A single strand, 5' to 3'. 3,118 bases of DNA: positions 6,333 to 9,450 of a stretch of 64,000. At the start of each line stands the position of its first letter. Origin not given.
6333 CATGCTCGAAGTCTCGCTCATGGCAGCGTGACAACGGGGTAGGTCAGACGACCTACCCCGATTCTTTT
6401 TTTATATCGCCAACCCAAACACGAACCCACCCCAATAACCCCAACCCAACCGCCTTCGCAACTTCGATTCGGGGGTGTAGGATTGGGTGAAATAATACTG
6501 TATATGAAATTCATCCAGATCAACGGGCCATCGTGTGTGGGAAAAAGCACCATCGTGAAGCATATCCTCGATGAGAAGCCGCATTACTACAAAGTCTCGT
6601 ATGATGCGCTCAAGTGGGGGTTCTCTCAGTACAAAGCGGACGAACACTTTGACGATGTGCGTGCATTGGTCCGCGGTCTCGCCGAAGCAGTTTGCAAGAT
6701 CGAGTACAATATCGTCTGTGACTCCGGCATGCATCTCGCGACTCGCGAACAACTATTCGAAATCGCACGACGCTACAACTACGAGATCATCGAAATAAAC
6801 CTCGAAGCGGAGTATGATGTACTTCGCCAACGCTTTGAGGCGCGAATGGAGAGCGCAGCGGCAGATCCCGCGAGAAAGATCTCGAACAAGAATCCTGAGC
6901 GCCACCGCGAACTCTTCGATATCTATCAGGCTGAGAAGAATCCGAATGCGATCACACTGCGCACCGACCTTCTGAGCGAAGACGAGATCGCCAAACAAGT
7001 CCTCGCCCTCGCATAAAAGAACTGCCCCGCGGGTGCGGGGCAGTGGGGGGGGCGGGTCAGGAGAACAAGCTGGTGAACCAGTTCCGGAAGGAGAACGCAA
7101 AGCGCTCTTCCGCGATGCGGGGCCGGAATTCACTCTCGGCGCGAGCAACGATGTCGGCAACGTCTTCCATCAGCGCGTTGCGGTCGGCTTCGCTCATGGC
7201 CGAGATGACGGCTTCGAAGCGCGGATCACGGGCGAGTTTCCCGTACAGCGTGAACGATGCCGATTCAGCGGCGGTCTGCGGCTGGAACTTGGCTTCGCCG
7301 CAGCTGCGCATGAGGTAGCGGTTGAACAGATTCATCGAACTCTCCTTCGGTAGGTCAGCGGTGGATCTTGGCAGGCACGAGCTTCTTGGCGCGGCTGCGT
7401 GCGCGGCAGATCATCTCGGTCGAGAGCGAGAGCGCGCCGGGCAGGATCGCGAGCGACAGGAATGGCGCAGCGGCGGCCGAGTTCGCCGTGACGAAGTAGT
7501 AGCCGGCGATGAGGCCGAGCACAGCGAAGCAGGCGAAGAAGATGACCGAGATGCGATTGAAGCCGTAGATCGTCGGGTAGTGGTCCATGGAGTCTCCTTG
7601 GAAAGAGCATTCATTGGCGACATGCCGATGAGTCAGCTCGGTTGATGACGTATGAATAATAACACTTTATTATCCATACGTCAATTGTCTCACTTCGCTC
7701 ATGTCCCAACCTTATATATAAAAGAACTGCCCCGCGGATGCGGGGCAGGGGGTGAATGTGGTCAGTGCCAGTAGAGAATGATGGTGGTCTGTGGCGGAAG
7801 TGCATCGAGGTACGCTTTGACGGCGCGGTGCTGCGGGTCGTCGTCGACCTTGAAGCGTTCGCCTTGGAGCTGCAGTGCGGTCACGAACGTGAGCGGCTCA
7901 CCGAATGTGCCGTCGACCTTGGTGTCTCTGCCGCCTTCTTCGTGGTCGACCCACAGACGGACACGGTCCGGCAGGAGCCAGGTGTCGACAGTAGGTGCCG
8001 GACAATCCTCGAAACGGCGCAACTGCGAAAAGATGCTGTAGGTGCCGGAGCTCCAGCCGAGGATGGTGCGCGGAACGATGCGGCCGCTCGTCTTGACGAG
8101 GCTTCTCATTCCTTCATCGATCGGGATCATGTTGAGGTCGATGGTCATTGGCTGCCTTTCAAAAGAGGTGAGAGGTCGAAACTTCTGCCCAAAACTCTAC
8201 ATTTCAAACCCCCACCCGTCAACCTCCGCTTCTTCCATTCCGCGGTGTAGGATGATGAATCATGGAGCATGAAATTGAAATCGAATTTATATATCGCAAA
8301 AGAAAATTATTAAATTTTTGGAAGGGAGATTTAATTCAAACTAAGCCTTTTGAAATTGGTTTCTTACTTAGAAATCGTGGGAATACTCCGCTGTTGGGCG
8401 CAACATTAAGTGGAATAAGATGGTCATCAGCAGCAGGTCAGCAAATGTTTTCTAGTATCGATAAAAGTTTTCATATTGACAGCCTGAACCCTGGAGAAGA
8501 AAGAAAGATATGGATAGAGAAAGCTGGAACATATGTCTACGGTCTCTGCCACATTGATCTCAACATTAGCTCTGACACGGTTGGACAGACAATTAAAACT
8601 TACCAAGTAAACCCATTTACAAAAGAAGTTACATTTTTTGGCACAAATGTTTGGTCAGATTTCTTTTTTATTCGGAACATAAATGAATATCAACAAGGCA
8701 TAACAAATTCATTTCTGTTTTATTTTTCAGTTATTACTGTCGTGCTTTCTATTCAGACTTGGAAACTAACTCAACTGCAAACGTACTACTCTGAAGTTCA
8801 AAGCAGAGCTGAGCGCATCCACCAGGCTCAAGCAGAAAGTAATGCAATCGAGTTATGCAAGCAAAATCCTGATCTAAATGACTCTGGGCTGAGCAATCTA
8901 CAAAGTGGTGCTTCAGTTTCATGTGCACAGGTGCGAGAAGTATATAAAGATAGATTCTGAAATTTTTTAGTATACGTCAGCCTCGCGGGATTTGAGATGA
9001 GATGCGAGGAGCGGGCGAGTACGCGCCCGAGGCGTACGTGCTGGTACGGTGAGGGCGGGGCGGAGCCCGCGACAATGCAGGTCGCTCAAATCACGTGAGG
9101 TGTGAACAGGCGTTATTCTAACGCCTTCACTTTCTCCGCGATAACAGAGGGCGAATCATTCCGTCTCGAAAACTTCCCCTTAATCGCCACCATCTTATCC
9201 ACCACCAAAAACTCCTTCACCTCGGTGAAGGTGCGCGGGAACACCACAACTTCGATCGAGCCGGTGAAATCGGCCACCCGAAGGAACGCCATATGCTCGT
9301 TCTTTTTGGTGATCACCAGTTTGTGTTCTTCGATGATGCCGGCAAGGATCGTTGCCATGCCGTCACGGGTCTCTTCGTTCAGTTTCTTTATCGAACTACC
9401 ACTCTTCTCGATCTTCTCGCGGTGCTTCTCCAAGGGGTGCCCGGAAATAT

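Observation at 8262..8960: Strongly AT-rich ORF embedded in GC-rich chromosome: probable recent horizontal acquisition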

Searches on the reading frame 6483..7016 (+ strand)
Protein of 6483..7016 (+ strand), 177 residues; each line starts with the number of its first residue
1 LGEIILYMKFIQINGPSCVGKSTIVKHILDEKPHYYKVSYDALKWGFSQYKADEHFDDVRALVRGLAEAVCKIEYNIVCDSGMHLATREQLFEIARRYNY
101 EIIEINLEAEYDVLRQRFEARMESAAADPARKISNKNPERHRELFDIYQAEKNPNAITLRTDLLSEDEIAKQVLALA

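Call 5: search_protein_families(library=pfam, proteins=[window:6483-7016:+], max_evalue=1)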
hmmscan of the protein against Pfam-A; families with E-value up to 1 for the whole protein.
window:6483-7016:+ (177 aa): 13 families
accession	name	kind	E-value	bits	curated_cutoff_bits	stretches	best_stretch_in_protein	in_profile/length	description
PF13671.12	AAA_33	-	8.6e-11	42.8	27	1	13-125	4-122/143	AAA domain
PF13238.12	AAA_18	-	2.7e-06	28.3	29.4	1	11-125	1-115/128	AAA domain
PF08433.16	KTI12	-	7.3e-05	22.8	22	1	8-126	1-124/271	Chromatin associated protein KTI12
PF06414.18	Zeta_toxin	-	0.0097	15.8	22.3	1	50-139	61-160/199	Zeta toxin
PF13173.12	AAA_14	-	0.017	15.5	27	1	10-45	4-42/129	AAA domain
PF01637.24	ATPase_2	-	0.017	15.4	33.2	1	10-80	22-91/225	ATPase domain predominantly from Archaea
PF03193.22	RsgA_GTPase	-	0.032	14.5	30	1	9-31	107-129/174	RsgA GTPase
PF00625.27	Guanylate_kin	-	0.043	13.9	25.2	1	8-39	2-33/182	Guanylate kinase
PF13191.12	AAA_16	-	0.044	14.7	32.6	1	13-70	29-82/167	AAA ATPase domain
PF02224.24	Cytidylate_kin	-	0.053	13.7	26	1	11-30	1-20/211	Cytidylate kinase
PF00931.28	NB-ARC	-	0.071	12.8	23.5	1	9-45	19-54/248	NB-ARC domain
PF24883.2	NPHP3_N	-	0.16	12.6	24.8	1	10-73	24-82/164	Nephrocystin 3, N-terminal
PF02183.23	HALZ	-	0.25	12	28.1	0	107-120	3-16/43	Homeobox associated leucine zipper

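Call 8: search_protein_families(library=padloc, proteins=[window:6483-7016:+], max_evalue=1)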
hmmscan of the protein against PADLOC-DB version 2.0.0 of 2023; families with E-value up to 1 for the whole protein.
window:6483-7016:+ (177 aa): 3 families
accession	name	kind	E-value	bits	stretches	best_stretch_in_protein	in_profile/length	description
PDLC04790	PDC-S01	-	0.018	11.8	1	8-36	27-56/422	-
PDLC04140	mad8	-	0.024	12.2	1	8-31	27-50/314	mads_8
PDLC04690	PDC-M51B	-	0.037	11.8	1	8-28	1-22/191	-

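Call 37: search_protein_families(library=ncbifam, proteins=[window:6483-7016:+], max_evalue=0.1)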
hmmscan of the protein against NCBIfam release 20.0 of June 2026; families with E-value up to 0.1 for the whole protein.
window:6483-7016:+ (177 aa): 7 families
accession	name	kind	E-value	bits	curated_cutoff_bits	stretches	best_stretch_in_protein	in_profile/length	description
TIGR03574.1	selen_PSTK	equivalog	6.8e-05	22.4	290.5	1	13-136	4-131/249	L-seryl-tRNA(Sec) kinase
TIGR02322.1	phosphon_PhnN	equivalog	0.00013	21.7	156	1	87-133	98-143/179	phosphonate metabolism protein/1,5-bisphosphokinase (PRPP-forming) PhnN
TIGR03263.1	guanyl_kin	equivalog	0.0011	18.7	160.45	1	11-35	4-28/180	guanylate kinase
TIGR00017.1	cmk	equivalog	0.0058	16.3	135.55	1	10-36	4-30/217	(d)CMP kinase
TIGR04075.1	bacter_Pnkp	equivalog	0.014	13.5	750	1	10-127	10-126/851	polynucleotide kinase-phosphatase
NF007485.0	PRK10078.1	equivalog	0.028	14.2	153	0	87-129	97-139/186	ribose 1,5-bisphosphokinase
TIGR03797.1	NHLM_micro_ABC2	equivalog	0.062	11.8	709.4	1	9-41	480-513/686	NHLP bacteriocin export ABC transporter permease/ATPase subunit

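Call 80: search_protein_families(library=phrogs, proteins=[window:6504-7016:+], max_evalue=0.01)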
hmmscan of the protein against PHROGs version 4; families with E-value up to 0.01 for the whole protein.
window:6504-7016:+ (170 aa): 4 families
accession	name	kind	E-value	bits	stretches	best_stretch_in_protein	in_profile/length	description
phrog_505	-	other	1.2e-07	32.5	1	2-119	3-128/295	polynucleotide kinase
phrog_2071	-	other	4.6e-06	27.6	1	2-121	17-124/282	ATPase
phrog_761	-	other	1e-05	26.4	1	1-168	19-209/362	thymidylate kinase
phrog_1815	-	other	8.6e-05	23.9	0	2-28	4-30/197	guanylate kinase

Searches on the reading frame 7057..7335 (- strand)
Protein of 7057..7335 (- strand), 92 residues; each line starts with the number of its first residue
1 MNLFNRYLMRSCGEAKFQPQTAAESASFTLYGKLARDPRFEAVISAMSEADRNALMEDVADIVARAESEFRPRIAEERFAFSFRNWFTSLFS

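Call 5: search_protein_families(library=pfam, proteins=[window:7057-7335:-], max_evalue=1)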
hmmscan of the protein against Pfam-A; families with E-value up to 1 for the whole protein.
window:7057-7335:- (92 aa): 1 family
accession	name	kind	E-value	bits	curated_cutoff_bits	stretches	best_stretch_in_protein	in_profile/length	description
PF20901.3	Sf6_terminase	-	0.051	14.1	27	1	25-87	29-90/106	Bacteriophage Sf6, terminase small subunit-like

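Call 7: search_protein_families(library=phrogs, proteins=[window:7057-7335:-], max_evalue=1)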
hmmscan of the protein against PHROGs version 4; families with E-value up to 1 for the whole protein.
window:7057-7335:- (92 aa): 1 family
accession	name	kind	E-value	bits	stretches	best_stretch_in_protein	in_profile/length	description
phrog_16451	-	unknown function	0.0067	17.5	1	41-84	35-78/84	-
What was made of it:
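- ORF 7057-7335 has faint hits to a small terminase subunit, Pfam E = 0.051 and PHROG E = 0.0067 (calls 5, 7).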

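Call 8: search_protein_families(library=padloc, proteins=[window:7057-7335:-], max_evalue=1)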
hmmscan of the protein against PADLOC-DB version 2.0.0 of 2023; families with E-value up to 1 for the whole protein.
window:7057-7335:- (92 aa): 0 families

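Call 37: search_protein_families(library=ncbifam, proteins=[window:7057-7335:-], max_evalue=0.1)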
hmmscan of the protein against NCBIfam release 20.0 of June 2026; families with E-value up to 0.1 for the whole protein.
window:7057-7335:- (92 aa): 0 families

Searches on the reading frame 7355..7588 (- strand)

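Call 5: search_protein_families(library=pfam, proteins=[window:7355-7588:-], max_evalue=1)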
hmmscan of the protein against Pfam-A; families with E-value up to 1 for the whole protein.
window:7355-7588:- (77 aa): 0 families

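Call 7: search_protein_families(library=phrogs, proteins=[window:7355-7588:-], max_evalue=1)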
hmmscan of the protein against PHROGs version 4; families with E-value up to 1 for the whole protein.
window:7355-7588:- (77 aa): 1 family
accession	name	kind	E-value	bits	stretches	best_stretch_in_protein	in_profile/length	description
phrog_8477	-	unknown function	0.55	11.7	1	17-54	3-39/67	-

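Call 8: search_protein_families(library=padloc, proteins=[window:7355-7588:-], max_evalue=1)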
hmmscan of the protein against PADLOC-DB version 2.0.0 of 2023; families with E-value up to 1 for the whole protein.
window:7355-7588:- (77 aa): 0 families

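Call 37: search_protein_families(library=ncbifam, proteins=[window:7355-7588:-], max_evalue=0.1)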
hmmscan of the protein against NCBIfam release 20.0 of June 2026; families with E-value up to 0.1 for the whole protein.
window:7355-7588:- (77 aa): 0 families

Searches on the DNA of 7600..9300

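Call 55: search_rna_families(source=window, start=7600, end=9300, threshold=evalue, max_evalue=1)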
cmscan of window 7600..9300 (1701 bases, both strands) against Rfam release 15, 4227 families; matches with E-value up to 1: 0.
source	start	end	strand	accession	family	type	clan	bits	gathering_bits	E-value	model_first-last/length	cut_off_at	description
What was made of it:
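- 8974..9112 (.): GC-rich (65%) long imperfect hairpin between the convergent AT-rich ORF and dnaE. It is host-like in composition. Its role is unknown; it may be a terminator or insulator. No Rfam match (call 55).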

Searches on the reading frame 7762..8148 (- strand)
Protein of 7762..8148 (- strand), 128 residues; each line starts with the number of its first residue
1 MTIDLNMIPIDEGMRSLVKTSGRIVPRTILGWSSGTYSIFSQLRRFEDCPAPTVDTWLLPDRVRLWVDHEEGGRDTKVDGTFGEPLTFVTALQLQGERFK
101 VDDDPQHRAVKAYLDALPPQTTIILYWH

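Call 5: search_protein_families(library=pfam, proteins=[window:7762-8148:-], max_evalue=1)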
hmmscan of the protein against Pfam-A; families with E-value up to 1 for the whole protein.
window:7762-8148:- (128 aa): 0 families

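Call 7: search_protein_families(library=phrogs, proteins=[window:7762-8148:-], max_evalue=1)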
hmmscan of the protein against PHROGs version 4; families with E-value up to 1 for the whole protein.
window:7762-8148:- (128 aa): 0 families

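Call 8: search_protein_families(library=padloc, proteins=[window:7762-8148:-], max_evalue=1)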
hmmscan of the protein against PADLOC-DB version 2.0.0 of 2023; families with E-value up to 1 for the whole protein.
window:7762-8148:- (128 aa): 0 families

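Call 37: search_protein_families(library=ncbifam, proteins=[window:7762-8148:-], max_evalue=0.1)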
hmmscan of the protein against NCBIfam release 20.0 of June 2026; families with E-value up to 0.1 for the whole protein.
window:7762-8148:- (128 aa): 0 families
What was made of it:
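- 7762..8148 (-): Divergent upstream neighbour, a 128-aa ORF of host-like composition. It marks the left edge of the insertion. No family hit (calls 5, 7, 8, 37).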
